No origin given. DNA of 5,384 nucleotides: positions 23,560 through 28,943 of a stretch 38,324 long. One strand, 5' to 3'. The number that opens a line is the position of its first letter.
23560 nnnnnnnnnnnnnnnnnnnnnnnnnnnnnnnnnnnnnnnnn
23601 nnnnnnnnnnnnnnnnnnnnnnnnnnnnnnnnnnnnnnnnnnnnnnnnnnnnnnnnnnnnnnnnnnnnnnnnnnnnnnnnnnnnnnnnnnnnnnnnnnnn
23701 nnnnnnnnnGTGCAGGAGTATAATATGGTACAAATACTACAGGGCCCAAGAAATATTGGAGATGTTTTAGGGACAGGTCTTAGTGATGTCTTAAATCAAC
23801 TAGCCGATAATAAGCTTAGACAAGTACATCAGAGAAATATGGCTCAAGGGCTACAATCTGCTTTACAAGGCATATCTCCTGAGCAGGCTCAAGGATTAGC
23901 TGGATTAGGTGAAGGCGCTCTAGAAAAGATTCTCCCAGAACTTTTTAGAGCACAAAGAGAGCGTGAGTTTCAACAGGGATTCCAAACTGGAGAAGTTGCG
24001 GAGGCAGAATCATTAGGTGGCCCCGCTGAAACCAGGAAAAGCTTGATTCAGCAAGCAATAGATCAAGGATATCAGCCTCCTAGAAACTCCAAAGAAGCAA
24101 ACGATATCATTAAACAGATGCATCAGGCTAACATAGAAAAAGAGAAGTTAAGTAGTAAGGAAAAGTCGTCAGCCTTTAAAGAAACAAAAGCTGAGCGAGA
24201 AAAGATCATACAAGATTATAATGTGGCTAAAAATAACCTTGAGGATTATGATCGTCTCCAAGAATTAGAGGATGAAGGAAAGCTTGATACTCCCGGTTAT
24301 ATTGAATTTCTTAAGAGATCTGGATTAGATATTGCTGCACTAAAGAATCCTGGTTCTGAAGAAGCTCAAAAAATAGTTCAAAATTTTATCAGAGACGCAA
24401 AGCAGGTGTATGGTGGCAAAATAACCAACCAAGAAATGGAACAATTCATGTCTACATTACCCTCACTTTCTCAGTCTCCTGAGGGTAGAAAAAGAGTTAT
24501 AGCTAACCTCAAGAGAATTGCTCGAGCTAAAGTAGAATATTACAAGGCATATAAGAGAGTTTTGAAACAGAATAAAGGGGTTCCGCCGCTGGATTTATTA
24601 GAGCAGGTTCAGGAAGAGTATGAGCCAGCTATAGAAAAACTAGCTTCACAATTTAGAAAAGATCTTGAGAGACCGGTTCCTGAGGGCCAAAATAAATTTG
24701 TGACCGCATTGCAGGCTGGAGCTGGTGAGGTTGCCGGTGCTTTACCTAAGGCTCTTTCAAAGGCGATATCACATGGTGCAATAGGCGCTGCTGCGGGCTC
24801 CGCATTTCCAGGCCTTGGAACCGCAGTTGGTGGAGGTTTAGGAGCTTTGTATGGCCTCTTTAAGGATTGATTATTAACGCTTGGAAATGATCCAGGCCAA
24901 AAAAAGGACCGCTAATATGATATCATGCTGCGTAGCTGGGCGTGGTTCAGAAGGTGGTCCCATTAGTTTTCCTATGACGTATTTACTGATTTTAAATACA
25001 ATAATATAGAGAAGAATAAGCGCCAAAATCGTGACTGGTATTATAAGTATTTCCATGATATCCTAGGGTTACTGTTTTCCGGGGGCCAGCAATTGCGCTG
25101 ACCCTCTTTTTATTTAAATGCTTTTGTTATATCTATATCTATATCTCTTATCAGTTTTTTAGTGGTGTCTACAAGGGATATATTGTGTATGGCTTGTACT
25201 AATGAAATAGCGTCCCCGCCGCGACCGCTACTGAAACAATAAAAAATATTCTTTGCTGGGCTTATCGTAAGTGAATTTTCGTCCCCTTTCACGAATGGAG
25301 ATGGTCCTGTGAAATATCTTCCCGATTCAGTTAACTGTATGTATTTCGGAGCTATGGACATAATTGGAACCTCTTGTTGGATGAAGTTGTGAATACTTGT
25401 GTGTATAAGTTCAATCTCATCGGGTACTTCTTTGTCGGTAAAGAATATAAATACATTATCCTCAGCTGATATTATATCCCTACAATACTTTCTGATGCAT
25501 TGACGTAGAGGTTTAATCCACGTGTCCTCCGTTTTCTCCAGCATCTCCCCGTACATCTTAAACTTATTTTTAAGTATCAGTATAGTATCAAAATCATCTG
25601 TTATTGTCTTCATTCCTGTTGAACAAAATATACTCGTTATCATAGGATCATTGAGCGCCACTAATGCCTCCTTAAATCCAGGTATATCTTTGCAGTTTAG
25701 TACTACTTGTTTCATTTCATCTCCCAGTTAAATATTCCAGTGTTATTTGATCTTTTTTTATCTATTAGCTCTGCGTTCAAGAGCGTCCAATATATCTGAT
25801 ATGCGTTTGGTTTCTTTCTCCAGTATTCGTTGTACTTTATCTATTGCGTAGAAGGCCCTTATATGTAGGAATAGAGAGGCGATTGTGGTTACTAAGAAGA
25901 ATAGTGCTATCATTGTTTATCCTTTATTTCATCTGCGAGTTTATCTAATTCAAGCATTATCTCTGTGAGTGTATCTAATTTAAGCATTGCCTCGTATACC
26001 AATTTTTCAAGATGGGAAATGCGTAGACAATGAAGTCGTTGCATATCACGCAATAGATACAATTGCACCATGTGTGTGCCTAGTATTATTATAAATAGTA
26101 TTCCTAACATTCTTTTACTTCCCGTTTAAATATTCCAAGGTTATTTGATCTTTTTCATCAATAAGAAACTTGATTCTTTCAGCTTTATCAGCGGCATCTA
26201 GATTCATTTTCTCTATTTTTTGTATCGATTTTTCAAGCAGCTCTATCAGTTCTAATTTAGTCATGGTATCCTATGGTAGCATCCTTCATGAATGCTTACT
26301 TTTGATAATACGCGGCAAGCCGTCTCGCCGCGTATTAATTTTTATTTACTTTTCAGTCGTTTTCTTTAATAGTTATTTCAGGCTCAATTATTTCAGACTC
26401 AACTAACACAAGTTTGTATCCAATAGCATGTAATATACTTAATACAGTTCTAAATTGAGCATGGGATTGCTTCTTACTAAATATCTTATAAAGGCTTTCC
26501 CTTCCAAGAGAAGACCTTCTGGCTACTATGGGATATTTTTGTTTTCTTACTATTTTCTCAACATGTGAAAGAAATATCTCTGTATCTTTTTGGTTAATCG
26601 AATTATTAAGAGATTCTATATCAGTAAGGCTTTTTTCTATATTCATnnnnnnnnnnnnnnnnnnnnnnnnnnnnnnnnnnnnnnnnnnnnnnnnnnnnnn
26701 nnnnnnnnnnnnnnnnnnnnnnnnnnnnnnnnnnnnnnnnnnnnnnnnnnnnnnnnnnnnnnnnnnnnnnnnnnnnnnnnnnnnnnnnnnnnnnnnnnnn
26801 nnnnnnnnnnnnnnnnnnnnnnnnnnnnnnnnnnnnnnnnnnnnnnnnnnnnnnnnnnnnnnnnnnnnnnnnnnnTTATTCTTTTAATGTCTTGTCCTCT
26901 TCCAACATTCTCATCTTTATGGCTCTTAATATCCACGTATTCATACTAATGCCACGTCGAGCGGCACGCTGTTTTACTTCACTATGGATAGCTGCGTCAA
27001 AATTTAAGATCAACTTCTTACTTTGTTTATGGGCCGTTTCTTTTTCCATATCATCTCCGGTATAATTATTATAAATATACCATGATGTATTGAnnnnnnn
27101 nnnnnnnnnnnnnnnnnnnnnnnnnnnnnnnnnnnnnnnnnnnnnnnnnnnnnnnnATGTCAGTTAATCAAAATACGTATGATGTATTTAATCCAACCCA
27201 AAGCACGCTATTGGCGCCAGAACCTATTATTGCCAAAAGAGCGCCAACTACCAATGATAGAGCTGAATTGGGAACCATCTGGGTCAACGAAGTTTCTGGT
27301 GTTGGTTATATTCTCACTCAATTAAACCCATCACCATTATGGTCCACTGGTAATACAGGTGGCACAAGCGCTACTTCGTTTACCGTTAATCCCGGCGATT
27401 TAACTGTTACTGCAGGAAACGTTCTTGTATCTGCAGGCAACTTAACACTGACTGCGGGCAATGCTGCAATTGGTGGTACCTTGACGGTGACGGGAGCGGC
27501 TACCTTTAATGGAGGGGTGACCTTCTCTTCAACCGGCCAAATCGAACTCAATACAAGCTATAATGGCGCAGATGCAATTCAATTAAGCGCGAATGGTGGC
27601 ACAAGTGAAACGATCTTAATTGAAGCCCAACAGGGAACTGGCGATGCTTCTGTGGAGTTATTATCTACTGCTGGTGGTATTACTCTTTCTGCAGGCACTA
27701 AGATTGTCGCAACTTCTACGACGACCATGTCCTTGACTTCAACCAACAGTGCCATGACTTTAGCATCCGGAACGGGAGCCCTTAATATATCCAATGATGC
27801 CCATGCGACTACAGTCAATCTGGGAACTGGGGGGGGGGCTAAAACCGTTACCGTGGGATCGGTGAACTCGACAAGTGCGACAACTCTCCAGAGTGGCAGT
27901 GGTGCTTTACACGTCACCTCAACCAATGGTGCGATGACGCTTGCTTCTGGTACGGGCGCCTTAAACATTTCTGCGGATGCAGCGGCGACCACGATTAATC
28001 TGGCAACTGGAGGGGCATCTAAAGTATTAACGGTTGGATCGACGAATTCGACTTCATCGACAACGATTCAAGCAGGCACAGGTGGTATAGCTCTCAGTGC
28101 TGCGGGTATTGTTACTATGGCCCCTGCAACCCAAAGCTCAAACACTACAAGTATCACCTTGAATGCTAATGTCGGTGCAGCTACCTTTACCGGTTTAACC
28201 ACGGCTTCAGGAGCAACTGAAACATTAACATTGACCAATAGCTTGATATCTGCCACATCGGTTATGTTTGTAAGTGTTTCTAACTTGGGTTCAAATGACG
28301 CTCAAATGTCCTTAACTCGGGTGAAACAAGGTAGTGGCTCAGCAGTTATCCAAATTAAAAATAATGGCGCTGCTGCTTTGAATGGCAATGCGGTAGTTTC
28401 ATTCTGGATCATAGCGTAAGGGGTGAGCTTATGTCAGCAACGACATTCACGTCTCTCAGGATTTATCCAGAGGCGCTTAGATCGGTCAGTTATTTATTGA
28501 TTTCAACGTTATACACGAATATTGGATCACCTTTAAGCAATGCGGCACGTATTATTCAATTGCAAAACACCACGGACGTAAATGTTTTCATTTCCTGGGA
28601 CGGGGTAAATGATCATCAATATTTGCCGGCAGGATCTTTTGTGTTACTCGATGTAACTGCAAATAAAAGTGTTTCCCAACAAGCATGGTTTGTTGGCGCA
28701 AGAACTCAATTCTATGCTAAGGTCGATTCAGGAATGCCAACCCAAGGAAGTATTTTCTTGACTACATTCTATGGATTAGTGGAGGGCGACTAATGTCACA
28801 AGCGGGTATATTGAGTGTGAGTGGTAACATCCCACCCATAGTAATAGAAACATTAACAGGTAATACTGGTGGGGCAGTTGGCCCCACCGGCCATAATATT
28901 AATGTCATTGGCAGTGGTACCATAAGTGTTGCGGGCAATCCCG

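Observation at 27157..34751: A 7.6-kb arsenal of eight fibre-like genes built from shuffled modules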

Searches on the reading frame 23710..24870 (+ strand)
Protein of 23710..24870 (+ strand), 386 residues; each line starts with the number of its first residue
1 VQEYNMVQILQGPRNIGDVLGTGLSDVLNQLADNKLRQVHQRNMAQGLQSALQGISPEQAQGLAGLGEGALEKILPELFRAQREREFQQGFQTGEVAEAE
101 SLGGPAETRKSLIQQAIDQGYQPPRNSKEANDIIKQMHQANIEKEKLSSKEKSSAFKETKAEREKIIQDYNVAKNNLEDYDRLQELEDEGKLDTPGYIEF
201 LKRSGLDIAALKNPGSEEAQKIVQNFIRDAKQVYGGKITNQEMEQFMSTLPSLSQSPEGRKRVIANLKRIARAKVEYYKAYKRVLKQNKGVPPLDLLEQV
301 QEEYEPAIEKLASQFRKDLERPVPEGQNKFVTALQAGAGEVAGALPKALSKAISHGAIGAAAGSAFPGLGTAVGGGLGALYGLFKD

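Call 9: search_protein_families(library=phrogs, proteins=[window:23710-24870:+], max_evalue=0.01)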
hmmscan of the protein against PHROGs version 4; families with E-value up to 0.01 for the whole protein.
window:23710-24870:+ (386 aa): 1 family
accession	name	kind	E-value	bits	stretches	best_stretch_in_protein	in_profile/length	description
phrog_28412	-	unknown function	0.002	17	1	304-382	886-962/1244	-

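Call 96: search_protein_families(library=pfam, proteins=[window:23710-24870:+], max_evalue=0.01)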
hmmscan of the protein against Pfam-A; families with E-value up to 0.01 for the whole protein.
window:23710-24870:+ (386 aa): 0 families

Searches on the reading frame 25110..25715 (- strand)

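Call 62: search_protein_families(library=phrogs, proteins=[window:25110-25715:-], max_evalue=0.01)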
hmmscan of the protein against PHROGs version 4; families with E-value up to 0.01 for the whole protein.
window:25110-25715:- (201 aa): 7 families
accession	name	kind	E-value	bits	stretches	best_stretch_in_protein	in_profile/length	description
phrog_6444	-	DNA, RNA and nucleotide metabolism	7.2e-16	59.1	1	107-198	8-99/577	DNA primase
phrog_18097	-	DNA, RNA and nucleotide metabolism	2.4e-09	38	1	112-191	10-89/199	DNA primase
phrog_22657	-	unknown function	7.2e-07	28.2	1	107-183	7-83/1185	-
phrog_11992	-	unknown function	8.5e-06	27.1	1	140-197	33-88/177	-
phrog_510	-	DNA, RNA and nucleotide metabolism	0.00044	20.1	1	136-193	45-102/667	DNA primase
phrog_360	-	DNA, RNA and nucleotide metabolism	0.00098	20.2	1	141-180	36-75/133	DNA primase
phrog_47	-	DNA, RNA and nucleotide metabolism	0.0069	15.9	1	148-199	66-115/947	DNA primase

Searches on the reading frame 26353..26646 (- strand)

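Call 96: search_protein_families(library=pfam, proteins=[window:26353-26646:-], max_evalue=0.01)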
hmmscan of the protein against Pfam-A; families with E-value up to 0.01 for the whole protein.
window:26353-26646:- (97 aa): 2 families
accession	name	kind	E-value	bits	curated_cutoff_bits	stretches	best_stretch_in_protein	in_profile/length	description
PF21716.3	dnstrm_HI1420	-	1.3e-11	44.6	27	1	11-80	19-87/90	Probable addiction module antidote protein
PF25006.1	DUF7783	-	0.0053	17.2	27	1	8-73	14-81/130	Domain of unknown function (DUF7783)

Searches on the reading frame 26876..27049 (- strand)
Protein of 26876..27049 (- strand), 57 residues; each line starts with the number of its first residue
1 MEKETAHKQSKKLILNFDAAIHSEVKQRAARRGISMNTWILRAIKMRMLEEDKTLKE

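Call 62: search_protein_families(library=phrogs, proteins=[window:26876-27049:-], max_evalue=0.01)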
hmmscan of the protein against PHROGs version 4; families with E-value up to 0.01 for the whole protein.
window:26876-27049:- (57 aa): 3 families
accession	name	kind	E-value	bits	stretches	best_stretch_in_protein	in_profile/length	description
phrog_13890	-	unknown function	3.8e-05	24.6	1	23-56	30-63/73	-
phrog_582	-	transcription regulation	0.00059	21.1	1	3-52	50-99/105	Arc-like repressor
phrog_9151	-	moron, auxiliary metabolic gene and host takeover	0.00069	20.9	1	7-51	68-112/119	HicB-like antitoxin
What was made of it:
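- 26876..27049 (-): Small ribbon-helix-helix (HicB/Arc-like) gene, divergent from the fibre operon; candidate regulator. PHROG Arc-like repressor E 6e-4 (call 62).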

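Call 96: search_protein_families(library=pfam, proteins=[window:26876-27049:-], max_evalue=0.01)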
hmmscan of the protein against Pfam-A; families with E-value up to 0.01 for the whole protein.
window:26876-27049:- (57 aa): 2 families
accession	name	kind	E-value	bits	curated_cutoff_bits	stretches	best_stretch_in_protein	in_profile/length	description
PF05534.18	HicB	-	2.3e-06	27.8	21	1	3-44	10-51/51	HicB family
PF22513.2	FitA-like_RHH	-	7.9e-05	23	27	1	16-38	7-29/39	Antitoxin FitA-like, ribbon-helix-helix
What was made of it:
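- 26876..27049 (-): Pfam HicB PF05534 at 27.8 bits (cutoff 21) and FitA-like RHH at 23 bits (call 96).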

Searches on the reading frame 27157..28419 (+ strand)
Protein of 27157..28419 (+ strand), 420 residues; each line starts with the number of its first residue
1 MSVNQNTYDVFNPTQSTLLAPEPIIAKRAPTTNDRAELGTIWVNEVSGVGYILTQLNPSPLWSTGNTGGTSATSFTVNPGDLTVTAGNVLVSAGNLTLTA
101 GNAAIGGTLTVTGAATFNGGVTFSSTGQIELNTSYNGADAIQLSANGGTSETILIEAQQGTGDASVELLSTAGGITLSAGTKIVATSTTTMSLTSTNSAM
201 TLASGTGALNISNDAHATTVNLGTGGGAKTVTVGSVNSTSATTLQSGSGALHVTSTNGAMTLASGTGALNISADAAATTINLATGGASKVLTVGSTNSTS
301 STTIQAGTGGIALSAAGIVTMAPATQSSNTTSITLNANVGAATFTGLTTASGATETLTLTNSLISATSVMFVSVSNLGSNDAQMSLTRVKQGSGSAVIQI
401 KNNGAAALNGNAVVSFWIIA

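Call 5: search_protein_families(library=pfam, proteins=[window:27157-28419:+], max_evalue=1)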
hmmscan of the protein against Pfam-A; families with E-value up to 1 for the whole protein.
window:27157-28419:+ (420 aa): 0 families

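Call 6: search_protein_families(library=phrogs, proteins=[window:27157-28419:+], max_evalue=0.1)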
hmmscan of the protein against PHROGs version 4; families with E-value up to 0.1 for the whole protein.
window:27157-28419:+ (420 aa): 0 families

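Call 33: search_solved_structures(query=window:27157-28419:+, max_evalue=1)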
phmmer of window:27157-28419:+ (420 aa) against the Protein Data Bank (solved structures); distinct sequences matched with E-value up to 1: 1.
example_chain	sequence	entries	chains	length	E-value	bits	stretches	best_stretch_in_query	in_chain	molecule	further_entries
3jc8_Ma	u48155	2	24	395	0.27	13.5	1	87-156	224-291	Type IV pilus biogenesis protein PilM | PilM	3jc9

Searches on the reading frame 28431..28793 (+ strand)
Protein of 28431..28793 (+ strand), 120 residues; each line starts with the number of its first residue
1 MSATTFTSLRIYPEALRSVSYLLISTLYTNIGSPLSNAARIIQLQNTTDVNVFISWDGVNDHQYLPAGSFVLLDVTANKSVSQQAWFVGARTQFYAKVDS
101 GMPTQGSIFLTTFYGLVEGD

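Call 5: search_protein_families(library=pfam, proteins=[window:28431-28793:+], max_evalue=1)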
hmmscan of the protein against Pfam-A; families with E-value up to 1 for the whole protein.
window:28431-28793:+ (120 aa): 0 families

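Call 6: search_protein_families(library=phrogs, proteins=[window:28431-28793:+], max_evalue=0.1)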
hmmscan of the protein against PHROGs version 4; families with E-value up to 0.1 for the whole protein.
window:28431-28793:+ (120 aa): 0 families

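Call 41: search_solved_structures(query=A3, max_evalue=1)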
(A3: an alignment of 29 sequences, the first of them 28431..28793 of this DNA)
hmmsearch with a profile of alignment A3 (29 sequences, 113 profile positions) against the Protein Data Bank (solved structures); distinct sequences matched with E-value up to 1: 7.
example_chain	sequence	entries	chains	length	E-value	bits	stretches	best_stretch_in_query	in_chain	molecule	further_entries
4ehc_A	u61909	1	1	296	0.0071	19.4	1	25-94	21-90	PE-PGRS FAMILY PROTEIN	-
5nhi_A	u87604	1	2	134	0.21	14.7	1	52-95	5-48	Thiol:disulfide interchange protein DsbD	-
1l6p_A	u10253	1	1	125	0.24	14.5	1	52-95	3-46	Thiol:disulfide interchange protein dsbD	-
1vrs_A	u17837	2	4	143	0.25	14.4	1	52-95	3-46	Thiol:disulfide interchange protein dsbD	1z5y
3pfu_A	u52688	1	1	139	0.26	14.4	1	52-95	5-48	Thiol:disulfide interchange protein dsbD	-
1jzd_C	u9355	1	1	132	0.26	14.4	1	52-95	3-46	thiol:disulfide interchange protein dsbd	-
1jpe_A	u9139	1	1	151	0.31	14.2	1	52-95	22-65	DsbD-alpha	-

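Call 42: search_protein_families(library=phrogs, alignment_id=A3, max_evalue=0.01)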
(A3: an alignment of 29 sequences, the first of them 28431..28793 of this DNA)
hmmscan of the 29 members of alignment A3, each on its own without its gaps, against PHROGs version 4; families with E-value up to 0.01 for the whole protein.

A. member 1, window:28431-28793:+ (120 aa): 0 families

B. families by the number of members that match (of 29 scanned): 1 family
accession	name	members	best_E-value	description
phrog_4814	-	1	0.0072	-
